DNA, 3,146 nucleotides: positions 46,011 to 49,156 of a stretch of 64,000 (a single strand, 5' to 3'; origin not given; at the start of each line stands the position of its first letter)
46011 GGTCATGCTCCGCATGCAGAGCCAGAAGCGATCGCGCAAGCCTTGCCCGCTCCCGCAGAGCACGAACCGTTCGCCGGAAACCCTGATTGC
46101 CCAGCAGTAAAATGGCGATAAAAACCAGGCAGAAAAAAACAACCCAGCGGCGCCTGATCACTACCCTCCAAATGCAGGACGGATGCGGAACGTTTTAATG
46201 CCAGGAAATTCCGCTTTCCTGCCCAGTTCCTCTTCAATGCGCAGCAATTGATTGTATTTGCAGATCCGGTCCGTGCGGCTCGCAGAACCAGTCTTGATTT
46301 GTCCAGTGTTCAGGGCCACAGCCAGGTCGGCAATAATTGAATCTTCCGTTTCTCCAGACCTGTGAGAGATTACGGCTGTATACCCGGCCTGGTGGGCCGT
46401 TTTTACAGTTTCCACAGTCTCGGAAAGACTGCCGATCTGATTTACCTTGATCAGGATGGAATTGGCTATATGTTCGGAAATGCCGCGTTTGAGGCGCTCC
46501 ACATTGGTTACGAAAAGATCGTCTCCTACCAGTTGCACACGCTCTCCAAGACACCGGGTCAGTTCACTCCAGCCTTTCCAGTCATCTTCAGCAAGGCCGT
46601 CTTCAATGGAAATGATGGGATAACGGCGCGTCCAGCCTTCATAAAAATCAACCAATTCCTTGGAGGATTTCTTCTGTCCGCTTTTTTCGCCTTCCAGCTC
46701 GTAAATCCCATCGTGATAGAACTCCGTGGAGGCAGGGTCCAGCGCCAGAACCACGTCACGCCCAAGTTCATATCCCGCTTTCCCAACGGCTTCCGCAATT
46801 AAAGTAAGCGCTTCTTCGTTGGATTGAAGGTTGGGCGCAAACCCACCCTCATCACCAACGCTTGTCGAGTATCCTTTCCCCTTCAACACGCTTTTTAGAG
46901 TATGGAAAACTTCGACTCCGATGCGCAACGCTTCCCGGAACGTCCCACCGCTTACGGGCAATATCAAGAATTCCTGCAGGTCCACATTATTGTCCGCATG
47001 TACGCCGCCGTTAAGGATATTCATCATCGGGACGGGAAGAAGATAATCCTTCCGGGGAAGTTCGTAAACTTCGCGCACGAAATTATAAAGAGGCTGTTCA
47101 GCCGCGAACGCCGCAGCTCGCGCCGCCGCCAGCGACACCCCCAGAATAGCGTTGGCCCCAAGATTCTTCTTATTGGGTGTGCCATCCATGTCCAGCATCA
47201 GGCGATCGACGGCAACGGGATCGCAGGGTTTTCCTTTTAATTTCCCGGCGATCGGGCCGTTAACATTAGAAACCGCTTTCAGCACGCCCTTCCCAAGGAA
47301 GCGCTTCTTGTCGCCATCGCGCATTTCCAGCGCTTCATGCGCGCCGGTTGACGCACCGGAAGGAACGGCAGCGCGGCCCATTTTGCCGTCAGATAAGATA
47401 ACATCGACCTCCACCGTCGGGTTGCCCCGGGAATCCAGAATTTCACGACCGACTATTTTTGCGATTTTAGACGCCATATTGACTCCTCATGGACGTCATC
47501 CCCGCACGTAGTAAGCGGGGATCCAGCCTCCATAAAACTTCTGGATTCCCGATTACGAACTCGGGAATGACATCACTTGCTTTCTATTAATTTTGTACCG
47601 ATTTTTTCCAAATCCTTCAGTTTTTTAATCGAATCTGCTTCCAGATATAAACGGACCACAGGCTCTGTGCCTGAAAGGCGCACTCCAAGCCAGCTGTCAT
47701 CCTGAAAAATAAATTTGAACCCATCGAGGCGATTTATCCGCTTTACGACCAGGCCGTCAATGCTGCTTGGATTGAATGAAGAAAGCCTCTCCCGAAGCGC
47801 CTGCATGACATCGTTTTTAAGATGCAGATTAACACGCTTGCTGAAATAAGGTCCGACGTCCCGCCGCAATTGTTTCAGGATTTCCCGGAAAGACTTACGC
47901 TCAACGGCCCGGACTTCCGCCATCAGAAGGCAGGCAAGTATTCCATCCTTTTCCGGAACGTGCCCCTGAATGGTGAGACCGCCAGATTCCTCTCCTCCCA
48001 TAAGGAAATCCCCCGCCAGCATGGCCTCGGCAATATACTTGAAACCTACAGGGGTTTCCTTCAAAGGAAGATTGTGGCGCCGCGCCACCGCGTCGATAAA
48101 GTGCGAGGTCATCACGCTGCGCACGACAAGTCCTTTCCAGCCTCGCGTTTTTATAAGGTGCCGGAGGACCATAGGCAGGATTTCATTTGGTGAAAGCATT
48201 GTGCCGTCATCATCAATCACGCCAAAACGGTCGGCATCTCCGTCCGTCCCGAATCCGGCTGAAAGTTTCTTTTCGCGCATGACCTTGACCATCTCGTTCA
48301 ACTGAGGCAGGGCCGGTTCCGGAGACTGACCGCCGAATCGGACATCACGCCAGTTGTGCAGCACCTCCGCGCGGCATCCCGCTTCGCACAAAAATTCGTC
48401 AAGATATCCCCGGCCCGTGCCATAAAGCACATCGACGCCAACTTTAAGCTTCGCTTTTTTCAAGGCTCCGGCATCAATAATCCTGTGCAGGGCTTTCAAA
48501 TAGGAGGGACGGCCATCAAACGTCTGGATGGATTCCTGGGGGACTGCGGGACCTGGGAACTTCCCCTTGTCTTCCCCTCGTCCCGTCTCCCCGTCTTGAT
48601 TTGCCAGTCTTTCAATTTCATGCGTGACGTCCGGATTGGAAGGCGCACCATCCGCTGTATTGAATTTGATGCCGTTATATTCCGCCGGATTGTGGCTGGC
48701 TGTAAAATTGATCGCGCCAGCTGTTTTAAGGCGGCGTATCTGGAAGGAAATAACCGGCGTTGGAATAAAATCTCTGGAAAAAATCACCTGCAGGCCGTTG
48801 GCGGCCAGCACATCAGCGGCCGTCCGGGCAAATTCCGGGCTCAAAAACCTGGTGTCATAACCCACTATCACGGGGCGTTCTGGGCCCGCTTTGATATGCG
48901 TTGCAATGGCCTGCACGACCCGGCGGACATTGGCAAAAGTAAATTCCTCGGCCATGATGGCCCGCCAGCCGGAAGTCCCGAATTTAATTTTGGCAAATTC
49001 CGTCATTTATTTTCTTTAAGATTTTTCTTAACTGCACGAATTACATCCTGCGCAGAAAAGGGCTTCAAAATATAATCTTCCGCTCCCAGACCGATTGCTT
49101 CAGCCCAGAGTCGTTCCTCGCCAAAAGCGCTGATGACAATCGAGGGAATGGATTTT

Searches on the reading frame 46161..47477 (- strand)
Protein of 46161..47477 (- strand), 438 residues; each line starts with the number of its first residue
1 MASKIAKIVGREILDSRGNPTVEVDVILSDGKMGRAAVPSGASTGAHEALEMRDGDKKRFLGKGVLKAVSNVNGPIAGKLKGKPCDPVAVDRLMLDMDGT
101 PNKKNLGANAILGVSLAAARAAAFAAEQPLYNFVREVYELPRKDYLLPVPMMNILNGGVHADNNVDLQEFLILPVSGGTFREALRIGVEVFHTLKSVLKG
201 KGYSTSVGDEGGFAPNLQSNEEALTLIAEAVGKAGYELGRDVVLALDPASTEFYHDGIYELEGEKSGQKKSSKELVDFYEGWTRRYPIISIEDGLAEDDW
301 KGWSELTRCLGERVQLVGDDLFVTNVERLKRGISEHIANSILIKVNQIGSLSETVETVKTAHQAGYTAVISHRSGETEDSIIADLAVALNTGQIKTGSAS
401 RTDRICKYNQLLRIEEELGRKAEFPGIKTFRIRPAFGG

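Call 10: search_protein_families(library=pfam, proteins=[window:46161-47477:-], max_evalue=0.001)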
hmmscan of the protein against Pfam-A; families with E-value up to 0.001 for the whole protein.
window:46161-47477:- (438 aa): 3 families
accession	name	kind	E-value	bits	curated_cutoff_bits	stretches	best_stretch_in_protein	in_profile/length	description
PF00113.28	Enolase_C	-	4.4e-130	433.7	21.5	1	145-430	2-293/296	Enolase, C-terminal TIM barrel domain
PF03952.21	Enolase_N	-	1.1e-54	184.6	35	1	5-134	1-131/131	Enolase, N-terminal domain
PF07476.17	MAAL_C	-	0.00018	21.2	27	1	310-392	136-217/249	Methylaspartate ammonia-lyase C-terminus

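Call 91: list_cluster_members(proteins=[window:46161-47477:-, window:33496-34929:-, window:55085-57745:-, window:5699-7453:+])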
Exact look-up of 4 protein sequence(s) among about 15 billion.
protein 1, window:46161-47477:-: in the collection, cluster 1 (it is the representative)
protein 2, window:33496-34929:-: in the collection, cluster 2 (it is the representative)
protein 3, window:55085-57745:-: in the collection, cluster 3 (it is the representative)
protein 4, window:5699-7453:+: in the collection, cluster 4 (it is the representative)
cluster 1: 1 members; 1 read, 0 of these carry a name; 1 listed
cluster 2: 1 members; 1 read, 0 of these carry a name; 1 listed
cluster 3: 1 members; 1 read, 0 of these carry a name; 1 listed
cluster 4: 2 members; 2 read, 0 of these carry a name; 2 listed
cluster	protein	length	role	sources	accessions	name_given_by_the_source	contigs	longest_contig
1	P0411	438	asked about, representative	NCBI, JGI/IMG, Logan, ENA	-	-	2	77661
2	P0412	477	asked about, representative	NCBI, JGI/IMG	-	-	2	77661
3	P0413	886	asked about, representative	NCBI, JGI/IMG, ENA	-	-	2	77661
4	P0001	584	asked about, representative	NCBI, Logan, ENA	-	-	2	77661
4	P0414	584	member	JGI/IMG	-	-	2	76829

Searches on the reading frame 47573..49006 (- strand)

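Call 10: search_protein_families(library=pfam, proteins=[window:47573-49006:-], max_evalue=0.001)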
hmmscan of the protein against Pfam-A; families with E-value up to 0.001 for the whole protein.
window:47573-49006:- (477 aa): 4 families
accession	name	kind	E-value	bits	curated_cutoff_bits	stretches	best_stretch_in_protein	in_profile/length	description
PF02878.22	PGM_PMM_I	-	1.3e-42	145.2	22.5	1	7-138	2-134/138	Phosphoglucomutase/phosphomannomutase, alpha/beta/alpha domain I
PF02880.22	PGM_PMM_III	-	5.3e-28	97.9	20.7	1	273-380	2-111/115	Phosphoglucomutase/phosphomannomutase, alpha/beta/alpha domain III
PF02879.22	PGM_PMM_II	-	1.9e-21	76.9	29.3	1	168-268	2-103/103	Phosphoglucomutase/phosphomannomutase, alpha/beta/alpha domain II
PF00408.26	PGM_PMM_IV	-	7.1e-10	39.3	23.1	1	426-467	22-62/68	Phosphoglucomutase/phosphomannomutase, C-terminal domain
